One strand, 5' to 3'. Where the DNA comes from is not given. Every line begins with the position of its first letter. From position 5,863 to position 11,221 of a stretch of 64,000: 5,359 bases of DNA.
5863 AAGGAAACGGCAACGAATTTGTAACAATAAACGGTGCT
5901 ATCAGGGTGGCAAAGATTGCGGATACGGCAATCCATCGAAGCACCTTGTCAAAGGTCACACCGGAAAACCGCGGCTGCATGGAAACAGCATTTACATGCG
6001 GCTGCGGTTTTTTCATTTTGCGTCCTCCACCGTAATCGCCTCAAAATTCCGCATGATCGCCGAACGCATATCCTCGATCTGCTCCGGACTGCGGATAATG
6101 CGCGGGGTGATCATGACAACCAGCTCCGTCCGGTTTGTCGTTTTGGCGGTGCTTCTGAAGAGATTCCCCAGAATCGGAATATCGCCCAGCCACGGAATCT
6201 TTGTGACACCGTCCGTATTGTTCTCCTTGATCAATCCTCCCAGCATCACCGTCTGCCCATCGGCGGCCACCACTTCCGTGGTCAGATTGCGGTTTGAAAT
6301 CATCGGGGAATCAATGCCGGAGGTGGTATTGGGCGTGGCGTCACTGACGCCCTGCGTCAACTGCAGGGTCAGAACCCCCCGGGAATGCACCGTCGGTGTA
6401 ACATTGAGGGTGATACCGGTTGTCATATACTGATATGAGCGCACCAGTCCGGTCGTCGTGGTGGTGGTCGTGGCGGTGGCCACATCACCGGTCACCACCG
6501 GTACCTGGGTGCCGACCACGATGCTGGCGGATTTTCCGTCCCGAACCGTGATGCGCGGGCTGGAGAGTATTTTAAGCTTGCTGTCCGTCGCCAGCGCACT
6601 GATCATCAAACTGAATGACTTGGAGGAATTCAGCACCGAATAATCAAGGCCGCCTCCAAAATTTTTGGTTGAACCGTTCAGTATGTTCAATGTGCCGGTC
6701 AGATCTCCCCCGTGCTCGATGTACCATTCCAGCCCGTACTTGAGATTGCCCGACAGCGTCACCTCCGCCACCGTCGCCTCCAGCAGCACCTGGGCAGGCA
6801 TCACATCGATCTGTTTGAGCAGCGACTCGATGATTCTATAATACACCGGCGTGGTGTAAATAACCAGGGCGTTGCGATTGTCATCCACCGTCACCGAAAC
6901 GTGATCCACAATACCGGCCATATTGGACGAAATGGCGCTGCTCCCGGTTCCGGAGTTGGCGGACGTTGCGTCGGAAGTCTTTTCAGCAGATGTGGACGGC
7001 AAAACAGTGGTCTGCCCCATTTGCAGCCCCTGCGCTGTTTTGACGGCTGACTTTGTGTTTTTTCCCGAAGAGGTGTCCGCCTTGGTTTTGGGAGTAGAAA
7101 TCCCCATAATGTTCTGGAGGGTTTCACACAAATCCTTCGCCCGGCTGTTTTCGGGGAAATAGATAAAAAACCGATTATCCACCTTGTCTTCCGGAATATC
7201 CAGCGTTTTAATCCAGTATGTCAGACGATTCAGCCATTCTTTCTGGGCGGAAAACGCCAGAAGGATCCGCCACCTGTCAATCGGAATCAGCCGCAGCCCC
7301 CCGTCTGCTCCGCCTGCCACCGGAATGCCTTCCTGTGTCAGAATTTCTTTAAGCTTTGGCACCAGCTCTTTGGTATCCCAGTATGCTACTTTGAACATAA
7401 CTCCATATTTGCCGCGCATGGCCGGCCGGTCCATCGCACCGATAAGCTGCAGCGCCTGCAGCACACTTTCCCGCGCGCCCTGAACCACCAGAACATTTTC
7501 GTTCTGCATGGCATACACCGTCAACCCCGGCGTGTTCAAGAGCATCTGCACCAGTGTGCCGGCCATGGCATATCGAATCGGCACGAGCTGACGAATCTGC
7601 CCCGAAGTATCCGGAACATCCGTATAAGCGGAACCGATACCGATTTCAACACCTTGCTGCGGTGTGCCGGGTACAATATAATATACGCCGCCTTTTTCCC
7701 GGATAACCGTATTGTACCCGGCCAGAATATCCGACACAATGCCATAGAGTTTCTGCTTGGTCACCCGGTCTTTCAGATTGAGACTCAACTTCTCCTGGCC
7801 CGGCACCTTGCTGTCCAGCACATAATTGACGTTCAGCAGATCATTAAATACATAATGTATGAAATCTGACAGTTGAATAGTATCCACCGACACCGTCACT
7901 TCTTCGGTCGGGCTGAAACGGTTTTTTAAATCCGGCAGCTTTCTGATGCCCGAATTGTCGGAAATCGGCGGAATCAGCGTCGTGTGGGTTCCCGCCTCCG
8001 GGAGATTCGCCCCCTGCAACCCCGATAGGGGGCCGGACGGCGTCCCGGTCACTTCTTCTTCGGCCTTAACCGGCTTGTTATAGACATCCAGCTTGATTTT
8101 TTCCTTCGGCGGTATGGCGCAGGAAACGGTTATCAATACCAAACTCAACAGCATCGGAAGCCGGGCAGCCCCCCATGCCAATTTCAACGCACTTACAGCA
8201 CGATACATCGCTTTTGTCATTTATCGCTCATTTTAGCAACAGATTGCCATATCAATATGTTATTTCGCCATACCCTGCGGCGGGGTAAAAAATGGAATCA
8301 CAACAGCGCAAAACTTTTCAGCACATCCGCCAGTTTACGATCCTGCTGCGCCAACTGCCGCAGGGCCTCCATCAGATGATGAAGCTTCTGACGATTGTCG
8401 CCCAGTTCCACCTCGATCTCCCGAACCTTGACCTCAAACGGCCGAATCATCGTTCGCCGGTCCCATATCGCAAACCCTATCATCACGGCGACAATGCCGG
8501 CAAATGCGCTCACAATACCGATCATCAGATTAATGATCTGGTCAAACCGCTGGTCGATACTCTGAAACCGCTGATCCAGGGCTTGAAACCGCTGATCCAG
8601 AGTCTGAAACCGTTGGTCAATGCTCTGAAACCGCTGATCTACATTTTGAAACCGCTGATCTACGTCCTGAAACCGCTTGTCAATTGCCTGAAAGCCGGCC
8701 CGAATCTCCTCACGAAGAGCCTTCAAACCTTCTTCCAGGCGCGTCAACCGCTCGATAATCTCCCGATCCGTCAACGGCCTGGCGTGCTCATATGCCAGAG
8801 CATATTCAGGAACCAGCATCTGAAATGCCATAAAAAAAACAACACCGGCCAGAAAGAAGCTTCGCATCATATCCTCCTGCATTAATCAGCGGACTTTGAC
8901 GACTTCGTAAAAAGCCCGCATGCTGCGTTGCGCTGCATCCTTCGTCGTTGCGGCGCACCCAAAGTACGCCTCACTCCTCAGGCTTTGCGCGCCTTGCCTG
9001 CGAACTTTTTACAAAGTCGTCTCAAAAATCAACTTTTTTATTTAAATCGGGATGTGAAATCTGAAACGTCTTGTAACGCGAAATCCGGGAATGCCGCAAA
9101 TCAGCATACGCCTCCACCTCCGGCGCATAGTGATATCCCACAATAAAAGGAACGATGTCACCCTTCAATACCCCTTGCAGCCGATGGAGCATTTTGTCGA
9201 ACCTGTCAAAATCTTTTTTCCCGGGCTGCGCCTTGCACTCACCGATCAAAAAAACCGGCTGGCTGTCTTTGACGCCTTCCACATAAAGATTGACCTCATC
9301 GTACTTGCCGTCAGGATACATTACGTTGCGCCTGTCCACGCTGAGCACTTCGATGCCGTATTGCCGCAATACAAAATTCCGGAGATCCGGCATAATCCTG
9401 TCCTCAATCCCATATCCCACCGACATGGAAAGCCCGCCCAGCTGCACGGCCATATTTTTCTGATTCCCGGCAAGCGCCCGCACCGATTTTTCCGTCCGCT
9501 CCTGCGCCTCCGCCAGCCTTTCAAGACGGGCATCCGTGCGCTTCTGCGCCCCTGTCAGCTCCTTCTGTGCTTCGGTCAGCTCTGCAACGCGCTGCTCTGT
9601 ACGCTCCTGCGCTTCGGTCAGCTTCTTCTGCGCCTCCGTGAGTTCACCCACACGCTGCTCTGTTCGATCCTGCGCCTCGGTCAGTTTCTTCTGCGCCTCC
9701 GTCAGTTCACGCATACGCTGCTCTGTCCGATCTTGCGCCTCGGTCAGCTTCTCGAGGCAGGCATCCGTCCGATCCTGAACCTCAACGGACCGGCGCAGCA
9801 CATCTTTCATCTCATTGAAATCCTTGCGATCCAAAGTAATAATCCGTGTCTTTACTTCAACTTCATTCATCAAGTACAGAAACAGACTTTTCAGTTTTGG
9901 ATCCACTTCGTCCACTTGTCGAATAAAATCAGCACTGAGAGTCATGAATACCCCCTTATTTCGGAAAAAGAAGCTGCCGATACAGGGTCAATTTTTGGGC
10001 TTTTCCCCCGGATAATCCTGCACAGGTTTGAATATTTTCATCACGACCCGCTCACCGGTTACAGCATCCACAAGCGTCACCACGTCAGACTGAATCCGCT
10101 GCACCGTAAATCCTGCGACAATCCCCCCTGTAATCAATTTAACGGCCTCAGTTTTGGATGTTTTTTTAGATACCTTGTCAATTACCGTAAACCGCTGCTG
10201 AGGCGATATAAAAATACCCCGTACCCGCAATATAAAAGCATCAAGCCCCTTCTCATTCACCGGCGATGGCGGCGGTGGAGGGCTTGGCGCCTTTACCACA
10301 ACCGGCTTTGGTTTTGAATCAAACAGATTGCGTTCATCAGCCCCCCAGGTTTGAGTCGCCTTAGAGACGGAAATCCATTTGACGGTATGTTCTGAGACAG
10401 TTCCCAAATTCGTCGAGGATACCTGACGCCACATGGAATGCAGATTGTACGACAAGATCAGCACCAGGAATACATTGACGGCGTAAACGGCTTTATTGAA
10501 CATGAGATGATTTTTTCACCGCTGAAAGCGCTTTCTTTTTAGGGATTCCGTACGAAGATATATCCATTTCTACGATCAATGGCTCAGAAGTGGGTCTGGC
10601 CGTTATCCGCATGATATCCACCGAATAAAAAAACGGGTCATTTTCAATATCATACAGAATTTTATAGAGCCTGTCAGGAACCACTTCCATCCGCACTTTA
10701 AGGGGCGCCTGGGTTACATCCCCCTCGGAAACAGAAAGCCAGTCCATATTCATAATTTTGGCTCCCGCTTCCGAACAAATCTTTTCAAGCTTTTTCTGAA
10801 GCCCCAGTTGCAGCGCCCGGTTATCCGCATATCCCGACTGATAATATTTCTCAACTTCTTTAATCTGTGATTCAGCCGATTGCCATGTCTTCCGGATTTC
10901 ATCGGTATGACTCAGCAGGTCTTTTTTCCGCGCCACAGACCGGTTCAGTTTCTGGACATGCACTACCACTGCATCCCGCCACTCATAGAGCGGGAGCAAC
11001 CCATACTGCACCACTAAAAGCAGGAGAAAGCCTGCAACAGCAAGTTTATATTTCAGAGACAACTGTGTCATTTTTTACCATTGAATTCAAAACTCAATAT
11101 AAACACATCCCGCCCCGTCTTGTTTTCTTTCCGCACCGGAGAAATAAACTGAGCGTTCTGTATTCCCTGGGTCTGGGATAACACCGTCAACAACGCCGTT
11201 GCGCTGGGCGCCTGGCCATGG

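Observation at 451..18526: T2SS/T4P-like secretion operon that carries its own glycosylation genes and a sequon-rich secreted protein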

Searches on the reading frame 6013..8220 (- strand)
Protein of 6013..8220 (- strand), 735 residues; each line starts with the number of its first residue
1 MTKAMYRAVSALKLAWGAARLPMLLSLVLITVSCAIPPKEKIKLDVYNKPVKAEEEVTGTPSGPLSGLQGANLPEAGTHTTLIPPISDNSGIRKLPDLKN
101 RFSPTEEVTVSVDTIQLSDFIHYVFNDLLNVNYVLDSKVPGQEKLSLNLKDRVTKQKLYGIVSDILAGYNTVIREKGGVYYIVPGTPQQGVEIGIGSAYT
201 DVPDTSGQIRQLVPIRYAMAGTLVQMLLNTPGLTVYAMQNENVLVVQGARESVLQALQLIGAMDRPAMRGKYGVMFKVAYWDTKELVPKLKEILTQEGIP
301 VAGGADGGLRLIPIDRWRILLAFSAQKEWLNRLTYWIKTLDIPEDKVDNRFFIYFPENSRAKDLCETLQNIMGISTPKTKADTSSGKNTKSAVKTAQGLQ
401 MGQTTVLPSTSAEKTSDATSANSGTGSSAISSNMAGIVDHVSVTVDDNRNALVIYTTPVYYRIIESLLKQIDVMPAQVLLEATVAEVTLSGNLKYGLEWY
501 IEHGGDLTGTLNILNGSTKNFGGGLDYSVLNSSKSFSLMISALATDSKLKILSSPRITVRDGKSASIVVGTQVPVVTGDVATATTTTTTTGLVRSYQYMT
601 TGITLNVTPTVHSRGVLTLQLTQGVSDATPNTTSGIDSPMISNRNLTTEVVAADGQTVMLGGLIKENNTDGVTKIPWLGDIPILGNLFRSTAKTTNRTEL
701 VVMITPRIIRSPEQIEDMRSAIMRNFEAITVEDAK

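Call 3: search_protein_families(library=pfam, proteins=[window:6013-8220:-], max_evalue=0.01)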
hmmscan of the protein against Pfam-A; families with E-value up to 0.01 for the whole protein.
window:6013-8220:- (735 aa): 2 families
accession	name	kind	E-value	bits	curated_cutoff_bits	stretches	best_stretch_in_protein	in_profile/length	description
PF00263.26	Secretin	-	3.2e-48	163.9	27.5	1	542-710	1-169/169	Bacterial type II and III secretion system protein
PF03958.22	Secretin_N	-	2.9e-16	59.9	28.2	2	356-477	6-69/69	Bacterial type II/III secretion system short domain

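Call 5: search_protein_families(library=ncbifam, proteins=[window:6013-8220:-], max_evalue=0.01)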
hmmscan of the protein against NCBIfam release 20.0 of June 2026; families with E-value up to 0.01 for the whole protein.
window:6013-8220:- (735 aa): 8 families
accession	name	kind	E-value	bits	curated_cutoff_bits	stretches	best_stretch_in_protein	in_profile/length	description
TIGR02517.1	type_II_gspD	equivalog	3.5e-108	362.7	351.35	1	114-718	5-599/600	type II secretion system secretin GspD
TIGR02515.1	IV_pilus_PilQ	subfamily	3e-52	178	284.35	2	518-709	243-427/428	type IV pilus secretin PilQ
TIGR02519.1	pilus_MshL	equivalog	1.9e-43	148.5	250.2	1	445-709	3-290/290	pilus (MSHA type) biogenesis protein MshL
NF010083.0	PRK13568.1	equivalog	1.7e-34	119.3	554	1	421-710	131-418/419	DNA uptake porin HofQ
TIGR02516.1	type_III_yscC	equivalog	8.6e-33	113.6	238.45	1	437-710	195-462/463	type III secretion system outer membrane ring subunit SctC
NF007851.2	PRK10560.1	exception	1e-25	90.4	598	1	441-710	144-410/412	DNA uptake porin HofQ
NF011873.0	PRK15346.1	equivalog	5.4e-24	84.7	524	1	425-697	221-482/499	EscC/YscC/HrcC family type III secretion system outer membrane ring protein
NF042912.1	Amuc_1098_fam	equivalog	8.3e-20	70.4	750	1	628-709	715-796/805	Amuc_1098 family type IV pilus outer membrane protein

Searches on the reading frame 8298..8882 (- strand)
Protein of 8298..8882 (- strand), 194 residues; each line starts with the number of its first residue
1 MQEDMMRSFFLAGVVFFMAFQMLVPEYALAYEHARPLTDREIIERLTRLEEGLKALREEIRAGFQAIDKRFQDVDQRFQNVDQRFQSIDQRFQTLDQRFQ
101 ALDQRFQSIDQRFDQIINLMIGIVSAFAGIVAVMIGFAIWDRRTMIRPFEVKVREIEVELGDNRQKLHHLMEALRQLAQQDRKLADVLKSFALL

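Call 3: search_protein_families(library=pfam, proteins=[window:8298-8882:-], max_evalue=0.01)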
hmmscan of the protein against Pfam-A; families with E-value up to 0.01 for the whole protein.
window:8298-8882:- (194 aa): 23 families
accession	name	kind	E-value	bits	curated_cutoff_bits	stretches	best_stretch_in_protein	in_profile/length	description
PF04108.17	ATG17_like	-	9.2e-07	29.1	43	1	45-188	113-217/355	Autophagy protein ATG17-like domain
PF09762.14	CCDC93_CC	-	0.00043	19.9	30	0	50-113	124-187/429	CCDC93 coiled-coil domain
PF13851.11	GAS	-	0.00047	20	32.3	1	40-117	57-133/200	Growth-arrest specific micro-tubule binding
PF06103.16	DUF948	-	0.0007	20.2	37.2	0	13-90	3-79/89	Bacterial protein of unknown function (DUF948)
PF05929.16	Phage_GPO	-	0.001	19.2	33.6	1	63-114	187-238/268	Phage capsid scaffolding protein (GPO) serine peptidase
PF03961.19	FapA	-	0.0012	18.9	31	0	40-116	152-229/272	Flagellar Assembly Protein A beta solenoid domain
PF19191.5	HEF_HK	-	0.0013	19.6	24.1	0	76-103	32-59/67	HEF_HK domain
PF01519.22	DUF16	-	0.0017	19.2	40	1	44-116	34-102/104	Protein of unknown function DUF16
PF10046.14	BLOC1_2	-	0.0017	19.1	33.4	0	68-116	26-74/96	Biogenesis of lysosome-related organelles complex-1 subunit 2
PF04513.17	Baculo_PEP_C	-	0.0017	18.9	38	0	47-130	41-118/140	Baculovirus polyhedron envelope protein, PEP, C terminus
PF23991.1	DUF7310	-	0.0018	19.2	40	0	67-110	8-64/83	Coiled-coil region of unknown function (DUF7310)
PF01601.21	CoV_S2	-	0.002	17.3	40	1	48-116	210-275/521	Coronavirus spike glycoprotein S2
PF03938.19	OmpH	-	0.0021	18.7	32.4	1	49-117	20-93/141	Outer membrane protein (OmpH-like)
PF10498.14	IFT57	-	0.0021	17.5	40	1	44-118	243-317/360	Intra-flagellar transport protein 57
PF07889.17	DUF1664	-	0.0023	18.4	34.6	1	43-116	47-120/124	Protein of unknown function (DUF1664)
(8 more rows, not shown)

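Call 5: search_protein_families(library=ncbifam, proteins=[window:8298-8882:-], max_evalue=0.01)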
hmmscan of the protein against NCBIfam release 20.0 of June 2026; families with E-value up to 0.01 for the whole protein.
window:8298-8882:- (194 aa): 17 families
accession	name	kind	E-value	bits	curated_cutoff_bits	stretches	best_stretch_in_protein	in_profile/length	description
NF053525.1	thylo_ssr2422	subfamily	2.1e-05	24.9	38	1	70-128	10-67/77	ssr2422 family thylakoid membrane protein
NF047515.1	SpiroCoCo_C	equivalog_domain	2.1e-05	23.8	125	1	50-118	103-170/313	SpiroCoCo family coiled-coil protein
NF009344.0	PRK12705.1-1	equivalog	2.1e-05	23.3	831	1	42-119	125-202/572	hypothetical protein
NF047368.1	collar_FlbB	equivalog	2.6e-05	24.1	110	1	45-116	61-132/193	periplasmic-type flagellar collar protein FlbB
NF045487.1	ASRP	equivalog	0.00022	20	300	1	44-110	156-403/593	archaea-specific SMC-related protein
TIGR02168.1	SMC_prok_B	equivalog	0.00044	18.1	567.35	1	46-114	244-312/1181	chromosome segregation protein SMC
NF053563.1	Rkd4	equivalog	0.00069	17.9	860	1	40-115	462-534/747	arcadin-4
TIGR02169.1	SMC_prok_A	equivalog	0.00069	17.4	729.4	1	40-115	674-749/1165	chromosome segregation protein SMC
TIGR04211.1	SH3_and_anchor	equivalog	0.00079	19.1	65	1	55-143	84-192/198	TIGR04211 family SH3 domain-containing protein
NF038350.1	taxis_HmpF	equivalog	0.0011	17.5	200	1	40-112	200-272/553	pilus motility taxis protein HmpF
NF033928.1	alph_xenorhab_A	subfamily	0.0013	18.1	125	1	65-116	258-309/339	alpha-xenorhabdolysin family binary toxin subunit A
TIGR02680.1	TIGR02680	hypoth_equivalog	0.0013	16.6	462.85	0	42-110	904-972/1356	TIGR02680 family protein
NF003034.1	PRK03918.1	equivalog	0.0016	16.5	700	1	41-180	173-308/878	DNA double-strand break repair ATPase Rad50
NF033914.0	antiphage_ZorA_1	subfamily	0.0018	16.6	190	0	43-124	534-616/619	anti-phage ZorAB system protein ZorA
NF041034.1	Rad50_Sulf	equivalog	0.0018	16.2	1000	1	44-116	618-689/872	DNA double-strand break repair ATPase Rad50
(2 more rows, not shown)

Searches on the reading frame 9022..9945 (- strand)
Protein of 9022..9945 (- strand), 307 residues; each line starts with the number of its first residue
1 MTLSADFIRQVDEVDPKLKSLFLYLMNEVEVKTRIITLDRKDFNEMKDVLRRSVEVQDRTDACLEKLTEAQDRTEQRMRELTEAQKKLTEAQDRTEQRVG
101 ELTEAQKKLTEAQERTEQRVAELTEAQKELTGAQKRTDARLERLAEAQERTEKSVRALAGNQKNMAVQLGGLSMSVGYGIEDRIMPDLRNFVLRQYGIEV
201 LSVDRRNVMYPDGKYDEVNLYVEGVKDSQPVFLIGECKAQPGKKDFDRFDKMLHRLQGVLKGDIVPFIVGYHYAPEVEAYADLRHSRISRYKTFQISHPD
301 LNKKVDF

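Call 3: search_protein_families(library=pfam, proteins=[window:9022-9945:-], max_evalue=0.01)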
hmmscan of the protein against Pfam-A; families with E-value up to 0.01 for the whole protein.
window:9022-9945:- (307 aa): 1 family
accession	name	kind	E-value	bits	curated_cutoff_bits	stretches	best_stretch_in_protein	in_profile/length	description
PF01496.24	V_ATPase_I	-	0.0016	16.9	30.7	1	8-138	29-145/815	V-type ATPase 116kDa subunit family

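Call 5: search_protein_families(library=ncbifam, proteins=[window:9022-9945:-], max_evalue=0.01)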
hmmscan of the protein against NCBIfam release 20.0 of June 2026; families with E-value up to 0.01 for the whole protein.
window:9022-9945:- (307 aa): 17 families
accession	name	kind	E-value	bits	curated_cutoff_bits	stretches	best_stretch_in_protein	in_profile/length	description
NF045487.1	ASRP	equivalog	5.4e-07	28.6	300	1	15-171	84-236/593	archaea-specific SMC-related protein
NF038350.1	taxis_HmpF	equivalog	5.5e-06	25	200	1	36-153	189-306/553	pilus motility taxis protein HmpF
TIGR02168.1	SMC_prok_B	equivalog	2e-05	22.6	567.35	1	49-165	314-433/1181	chromosome segregation protein SMC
TIGR04320.1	Surf_Exclu_PgrA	domain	2.7e-05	23.6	70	1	66-165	257-359/360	SEC10/PgrA surface exclusion domain-containing protein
TIGR02169.1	SMC_prok_A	equivalog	0.00014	19.7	729.4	1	40-167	798-925/1165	chromosome segregation protein SMC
TIGR01069.2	mutS2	equivalog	0.00033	19.1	400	1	43-159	515-629/790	endonuclease MutS2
NF047515.1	SpiroCoCo_C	equivalog_domain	0.00055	19.2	125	1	25-164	74-205/313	SpiroCoCo family coiled-coil protein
TIGR04211.1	SH3_and_anchor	equivalog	0.00063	19.4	65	1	68-177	62-177/198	TIGR04211 family SH3 domain-containing protein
NF003034.1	PRK03918.1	equivalog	0.00076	17.6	700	1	38-162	579-703/878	DNA double-strand break repair ATPase Rad50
TIGR04523.1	Mplasa_alph_rch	subfamily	0.0017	16.3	270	1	61-159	551-651/745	helix-rich protein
TIGR00996.1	Mtu_fam_mce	paralog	0.0018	17.5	140.5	1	58-164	149-256/291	MCE family protein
NF033930.1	pneumo_PspA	exception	0.0022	16.8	850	1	58-156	44-143/659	pneumococcal surface protein A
NF003422.0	PRK04863.1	equivalog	0.0027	15.3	699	1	26-165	920-1058/1486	chromosome partition protein MukB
NF000170.2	ABCF_Vga_all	exception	0.0042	15.7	725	1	70-165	170-266/521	Vga family ABC-F type ribosomal protection protein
NF045780.1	TrlF_fam_ATP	equivalog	0.0062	15.3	350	1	30-158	571-699/944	TrlF family AAA-like ATPase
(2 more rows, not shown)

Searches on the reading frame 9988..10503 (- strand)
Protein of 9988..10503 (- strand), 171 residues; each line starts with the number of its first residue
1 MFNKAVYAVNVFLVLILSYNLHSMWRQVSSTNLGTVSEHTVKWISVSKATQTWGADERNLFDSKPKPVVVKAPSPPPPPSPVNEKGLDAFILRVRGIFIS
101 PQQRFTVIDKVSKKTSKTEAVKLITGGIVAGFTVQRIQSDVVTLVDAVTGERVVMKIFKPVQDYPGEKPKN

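Call 3: search_protein_families(library=pfam, proteins=[window:9988-10503:-], max_evalue=0.01)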
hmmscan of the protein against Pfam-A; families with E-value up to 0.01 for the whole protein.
window:9988-10503:- (171 aa): 0 families

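Call 5: search_protein_families(library=ncbifam, proteins=[window:9988-10503:-], max_evalue=0.01)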
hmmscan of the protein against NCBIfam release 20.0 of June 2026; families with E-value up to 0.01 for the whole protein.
window:9988-10503:- (171 aa): 1 family
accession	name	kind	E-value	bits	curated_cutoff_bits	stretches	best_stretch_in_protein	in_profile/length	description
NF041515.1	GspC_delta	equivalog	0.00041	20.2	150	1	55-156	61-164/311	type II secretion system protein GspC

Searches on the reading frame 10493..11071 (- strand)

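Call 3: search_protein_families(library=pfam, proteins=[window:10493-11071:-], max_evalue=0.01)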
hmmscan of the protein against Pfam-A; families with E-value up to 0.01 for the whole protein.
window:10493-11071:- (192 aa): 1 family
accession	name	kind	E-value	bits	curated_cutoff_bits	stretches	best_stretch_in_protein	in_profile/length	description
PF10741.14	T2SSM_b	-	2.1e-05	24.8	21.7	1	90-172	18-108/111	Type II secretion system (T2SS), protein M subtype b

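Call 5: search_protein_families(library=ncbifam, proteins=[window:10493-11071:-], max_evalue=0.01)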
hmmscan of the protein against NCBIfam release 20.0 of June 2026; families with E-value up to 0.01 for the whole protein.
window:10493-11071:- (192 aa): 1 family
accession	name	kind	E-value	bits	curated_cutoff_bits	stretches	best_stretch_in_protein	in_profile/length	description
NF040576.1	T2SS_GspM_XpsM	equivalog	1.7e-10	40.9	60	1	10-173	3-176/180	type II secretion system protein GspM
